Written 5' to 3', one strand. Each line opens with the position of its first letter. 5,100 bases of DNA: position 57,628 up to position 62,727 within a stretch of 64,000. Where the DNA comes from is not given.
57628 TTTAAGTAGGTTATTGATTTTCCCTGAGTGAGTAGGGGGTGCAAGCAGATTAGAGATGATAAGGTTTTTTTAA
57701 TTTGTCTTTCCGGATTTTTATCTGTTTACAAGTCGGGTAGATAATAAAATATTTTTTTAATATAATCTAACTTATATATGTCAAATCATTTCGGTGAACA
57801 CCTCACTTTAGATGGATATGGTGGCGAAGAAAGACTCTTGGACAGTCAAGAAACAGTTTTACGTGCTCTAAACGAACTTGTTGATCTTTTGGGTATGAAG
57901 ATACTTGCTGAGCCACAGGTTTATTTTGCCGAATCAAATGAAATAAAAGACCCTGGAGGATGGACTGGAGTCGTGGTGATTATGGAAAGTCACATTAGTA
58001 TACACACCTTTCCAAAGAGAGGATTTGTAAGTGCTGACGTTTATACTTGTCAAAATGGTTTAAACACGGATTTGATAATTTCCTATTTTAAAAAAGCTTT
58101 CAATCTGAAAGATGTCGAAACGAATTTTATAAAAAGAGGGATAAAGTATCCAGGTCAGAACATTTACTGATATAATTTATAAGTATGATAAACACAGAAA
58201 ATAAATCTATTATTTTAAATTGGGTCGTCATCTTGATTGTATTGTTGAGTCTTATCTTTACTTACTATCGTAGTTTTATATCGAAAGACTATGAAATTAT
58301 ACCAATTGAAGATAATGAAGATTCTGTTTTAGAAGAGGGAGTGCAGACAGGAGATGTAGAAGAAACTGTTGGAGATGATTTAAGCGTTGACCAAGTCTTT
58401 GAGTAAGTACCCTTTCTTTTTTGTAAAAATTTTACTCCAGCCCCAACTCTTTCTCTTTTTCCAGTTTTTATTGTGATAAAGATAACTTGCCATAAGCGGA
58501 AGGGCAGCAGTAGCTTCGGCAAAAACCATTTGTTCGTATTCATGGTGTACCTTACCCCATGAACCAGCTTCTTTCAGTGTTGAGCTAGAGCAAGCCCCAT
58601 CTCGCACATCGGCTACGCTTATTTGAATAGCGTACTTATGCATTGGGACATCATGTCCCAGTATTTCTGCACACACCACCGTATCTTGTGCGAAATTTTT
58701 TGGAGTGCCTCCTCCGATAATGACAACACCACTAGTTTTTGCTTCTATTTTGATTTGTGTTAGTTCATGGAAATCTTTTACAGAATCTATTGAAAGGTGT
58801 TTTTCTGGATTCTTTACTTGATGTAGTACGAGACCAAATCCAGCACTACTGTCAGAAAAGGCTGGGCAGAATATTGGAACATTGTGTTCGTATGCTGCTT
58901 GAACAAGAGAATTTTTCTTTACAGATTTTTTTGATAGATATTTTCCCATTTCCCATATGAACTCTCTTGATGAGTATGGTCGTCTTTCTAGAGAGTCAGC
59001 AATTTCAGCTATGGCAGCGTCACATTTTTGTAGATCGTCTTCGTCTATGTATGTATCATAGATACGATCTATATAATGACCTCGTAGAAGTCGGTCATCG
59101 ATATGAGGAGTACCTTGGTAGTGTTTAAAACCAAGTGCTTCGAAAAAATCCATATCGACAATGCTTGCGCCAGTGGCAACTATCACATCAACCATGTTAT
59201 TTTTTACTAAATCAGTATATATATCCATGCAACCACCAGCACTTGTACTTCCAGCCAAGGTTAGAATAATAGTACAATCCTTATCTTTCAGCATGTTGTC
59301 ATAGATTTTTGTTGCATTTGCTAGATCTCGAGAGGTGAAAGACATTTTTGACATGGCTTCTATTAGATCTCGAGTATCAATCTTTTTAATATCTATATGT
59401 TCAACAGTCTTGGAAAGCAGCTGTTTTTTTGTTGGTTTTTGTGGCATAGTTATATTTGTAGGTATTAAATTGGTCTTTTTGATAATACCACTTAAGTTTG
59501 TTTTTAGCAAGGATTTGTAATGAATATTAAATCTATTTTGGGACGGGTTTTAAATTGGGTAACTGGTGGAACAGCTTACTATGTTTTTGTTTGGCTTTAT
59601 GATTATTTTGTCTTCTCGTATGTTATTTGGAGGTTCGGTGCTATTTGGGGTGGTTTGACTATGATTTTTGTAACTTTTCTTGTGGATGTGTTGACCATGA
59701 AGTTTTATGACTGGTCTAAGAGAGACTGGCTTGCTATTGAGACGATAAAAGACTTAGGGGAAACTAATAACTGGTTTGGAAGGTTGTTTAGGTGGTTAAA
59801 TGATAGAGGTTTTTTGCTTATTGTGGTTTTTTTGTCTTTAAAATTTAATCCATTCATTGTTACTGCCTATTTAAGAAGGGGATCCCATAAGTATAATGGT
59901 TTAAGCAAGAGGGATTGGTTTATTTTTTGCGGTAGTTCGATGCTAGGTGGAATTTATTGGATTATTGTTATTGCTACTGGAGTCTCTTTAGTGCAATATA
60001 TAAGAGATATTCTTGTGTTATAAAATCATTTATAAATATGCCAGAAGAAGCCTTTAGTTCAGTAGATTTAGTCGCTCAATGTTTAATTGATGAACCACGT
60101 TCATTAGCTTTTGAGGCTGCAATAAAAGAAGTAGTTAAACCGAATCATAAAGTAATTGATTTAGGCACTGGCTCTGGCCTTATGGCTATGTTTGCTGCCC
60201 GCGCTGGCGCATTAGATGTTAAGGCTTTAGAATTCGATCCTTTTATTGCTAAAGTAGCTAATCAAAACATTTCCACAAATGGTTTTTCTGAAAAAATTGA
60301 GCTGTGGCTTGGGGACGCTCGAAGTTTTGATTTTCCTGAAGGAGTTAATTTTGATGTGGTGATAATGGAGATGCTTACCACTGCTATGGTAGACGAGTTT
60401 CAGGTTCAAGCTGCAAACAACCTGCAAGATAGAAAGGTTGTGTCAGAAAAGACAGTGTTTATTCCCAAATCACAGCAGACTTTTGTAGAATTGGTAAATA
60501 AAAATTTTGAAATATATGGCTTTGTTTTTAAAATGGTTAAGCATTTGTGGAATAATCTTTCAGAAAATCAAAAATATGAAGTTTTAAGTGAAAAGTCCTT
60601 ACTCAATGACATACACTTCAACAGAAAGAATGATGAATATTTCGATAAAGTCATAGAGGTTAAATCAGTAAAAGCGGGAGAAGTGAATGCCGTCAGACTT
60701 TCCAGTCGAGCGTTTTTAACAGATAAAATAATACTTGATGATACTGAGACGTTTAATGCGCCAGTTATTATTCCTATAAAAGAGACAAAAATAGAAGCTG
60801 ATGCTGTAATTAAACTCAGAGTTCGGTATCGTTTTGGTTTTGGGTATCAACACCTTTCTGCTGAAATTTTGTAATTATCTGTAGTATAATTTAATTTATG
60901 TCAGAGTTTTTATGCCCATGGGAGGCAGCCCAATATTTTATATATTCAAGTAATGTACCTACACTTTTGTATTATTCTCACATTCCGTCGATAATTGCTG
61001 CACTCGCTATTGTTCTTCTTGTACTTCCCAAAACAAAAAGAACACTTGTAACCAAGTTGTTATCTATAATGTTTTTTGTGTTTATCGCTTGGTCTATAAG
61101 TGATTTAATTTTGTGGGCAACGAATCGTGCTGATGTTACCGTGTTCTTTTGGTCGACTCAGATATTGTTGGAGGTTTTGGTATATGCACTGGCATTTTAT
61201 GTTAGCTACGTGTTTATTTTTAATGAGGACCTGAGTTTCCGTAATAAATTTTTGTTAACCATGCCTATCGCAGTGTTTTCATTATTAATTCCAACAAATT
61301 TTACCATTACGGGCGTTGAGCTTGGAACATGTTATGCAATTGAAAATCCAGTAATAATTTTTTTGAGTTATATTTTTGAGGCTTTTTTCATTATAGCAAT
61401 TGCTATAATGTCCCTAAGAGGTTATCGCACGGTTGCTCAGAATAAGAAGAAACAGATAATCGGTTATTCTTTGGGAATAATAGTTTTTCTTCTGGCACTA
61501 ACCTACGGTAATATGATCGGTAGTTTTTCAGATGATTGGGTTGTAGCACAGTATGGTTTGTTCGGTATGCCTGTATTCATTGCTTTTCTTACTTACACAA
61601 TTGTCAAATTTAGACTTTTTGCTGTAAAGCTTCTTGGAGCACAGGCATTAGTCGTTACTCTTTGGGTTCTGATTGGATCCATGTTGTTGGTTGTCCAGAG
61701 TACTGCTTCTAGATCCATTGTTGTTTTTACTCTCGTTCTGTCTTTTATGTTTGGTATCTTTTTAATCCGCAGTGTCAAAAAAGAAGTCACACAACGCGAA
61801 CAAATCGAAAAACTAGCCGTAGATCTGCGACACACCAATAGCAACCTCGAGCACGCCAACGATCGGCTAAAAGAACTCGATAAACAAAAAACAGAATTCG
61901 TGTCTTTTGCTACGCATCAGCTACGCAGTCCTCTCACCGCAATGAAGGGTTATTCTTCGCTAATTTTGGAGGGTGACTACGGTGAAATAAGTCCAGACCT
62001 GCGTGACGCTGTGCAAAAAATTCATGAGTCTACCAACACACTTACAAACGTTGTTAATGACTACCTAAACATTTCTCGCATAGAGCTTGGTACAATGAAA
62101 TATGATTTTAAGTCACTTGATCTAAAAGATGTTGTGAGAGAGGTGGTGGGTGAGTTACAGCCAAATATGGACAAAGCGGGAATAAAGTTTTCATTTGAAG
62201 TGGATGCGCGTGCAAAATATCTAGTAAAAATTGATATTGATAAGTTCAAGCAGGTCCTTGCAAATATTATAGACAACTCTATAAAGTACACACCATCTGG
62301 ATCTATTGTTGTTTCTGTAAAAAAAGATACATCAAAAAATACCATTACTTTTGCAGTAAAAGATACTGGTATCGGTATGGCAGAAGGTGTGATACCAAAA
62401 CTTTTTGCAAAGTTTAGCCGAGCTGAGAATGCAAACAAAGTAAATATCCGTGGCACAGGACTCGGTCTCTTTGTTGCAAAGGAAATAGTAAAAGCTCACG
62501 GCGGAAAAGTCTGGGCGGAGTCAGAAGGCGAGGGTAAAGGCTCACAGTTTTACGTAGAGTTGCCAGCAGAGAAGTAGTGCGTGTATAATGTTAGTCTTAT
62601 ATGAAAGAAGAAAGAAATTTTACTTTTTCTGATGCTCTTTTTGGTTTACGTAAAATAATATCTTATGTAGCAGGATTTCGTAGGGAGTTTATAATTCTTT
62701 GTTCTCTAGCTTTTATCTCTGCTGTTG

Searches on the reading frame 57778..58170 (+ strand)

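Call 6: search_protein_families(library=pfam, proteins=[window:57778-58170:+], max_evalue=0.01)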
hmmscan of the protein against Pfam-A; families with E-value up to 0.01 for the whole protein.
window:57778-58170:+ (130 aa): 1 family
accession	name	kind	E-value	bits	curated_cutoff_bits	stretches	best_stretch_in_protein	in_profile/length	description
PF02675.21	AdoMet_dc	-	1.3e-26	93.4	25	1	8-121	1-107/107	S-adenosylmethionine decarboxylase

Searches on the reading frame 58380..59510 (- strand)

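Call 6: search_protein_families(library=pfam, proteins=[window:58380-59510:-], max_evalue=0.01)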
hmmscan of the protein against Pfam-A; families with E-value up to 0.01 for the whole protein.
window:58380-59510:- (376 aa): 1 family
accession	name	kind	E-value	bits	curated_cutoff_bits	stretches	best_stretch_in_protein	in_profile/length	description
PF01916.23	DS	-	1.4e-97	326.9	27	1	48-343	1-287/288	Deoxyhypusine synthase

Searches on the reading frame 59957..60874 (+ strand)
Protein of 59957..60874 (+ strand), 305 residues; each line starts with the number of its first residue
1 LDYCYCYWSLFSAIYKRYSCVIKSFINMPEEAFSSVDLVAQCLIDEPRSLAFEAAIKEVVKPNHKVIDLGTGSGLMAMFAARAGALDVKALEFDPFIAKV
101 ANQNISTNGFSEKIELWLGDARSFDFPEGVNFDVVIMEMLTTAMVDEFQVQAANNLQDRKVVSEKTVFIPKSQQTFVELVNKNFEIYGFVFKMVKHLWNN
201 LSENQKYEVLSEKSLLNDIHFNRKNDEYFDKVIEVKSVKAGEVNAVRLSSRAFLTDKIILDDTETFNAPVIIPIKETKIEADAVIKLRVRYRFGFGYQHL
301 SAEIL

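Call 13: search_protein_families(library=pfam, proteins=[window:59957-60874:+], max_evalue=0.001)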
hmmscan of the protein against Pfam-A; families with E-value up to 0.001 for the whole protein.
window:59957-60874:+ (305 aa): 6 families
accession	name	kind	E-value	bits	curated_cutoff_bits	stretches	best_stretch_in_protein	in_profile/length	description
PF06325.19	PrmA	-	3.4e-14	53.5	22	1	55-157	154-251/296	Ribosomal protein L11 methyltransferase (PrmA)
PF13649.12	Methyltransf_25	-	3.1e-09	37.8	27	1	66-147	1-79/97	Methyltransferase domain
PF02475.24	TRM5-TYW2_MTfase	-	4.7e-09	36.8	28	1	54-163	28-134/164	TRM5/TYW2 methyltransferase domain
PF13847.12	Methyltransf_31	-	1.3e-06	28.6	27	1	61-187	2-129/145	Methyltransferase domain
PF08241.18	Methyltransf_11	-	2.9e-06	28.3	21.2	1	68-142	2-71/95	Methyltransferase domain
PF05175.20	MTS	-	0.00013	22.1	23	1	62-136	31-103/170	Methyltransferase small domain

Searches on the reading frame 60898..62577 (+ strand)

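Call 13: search_protein_families(library=pfam, proteins=[window:60898-62577:+], max_evalue=0.001)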
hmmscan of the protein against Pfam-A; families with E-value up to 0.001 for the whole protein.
window:60898-62577:+ (559 aa): 3 families
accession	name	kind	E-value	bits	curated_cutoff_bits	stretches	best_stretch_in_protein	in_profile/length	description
PF02518.31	HATPase_c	-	1.8e-28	99.6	26.4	1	446-558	2-110/111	Histidine kinase-, DNA gyrase B-, and HSP90-like ATPase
PF00512.31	HisKA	-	1.1e-14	54.7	26.9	1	330-397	1-65/66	His Kinase A (phospho-acceptor) domain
PF13589.12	HATPase_c_3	-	5.3e-05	23.7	25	1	450-528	3-81/137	Histidine kinase-, DNA gyrase B-, and HSP90-like ATPase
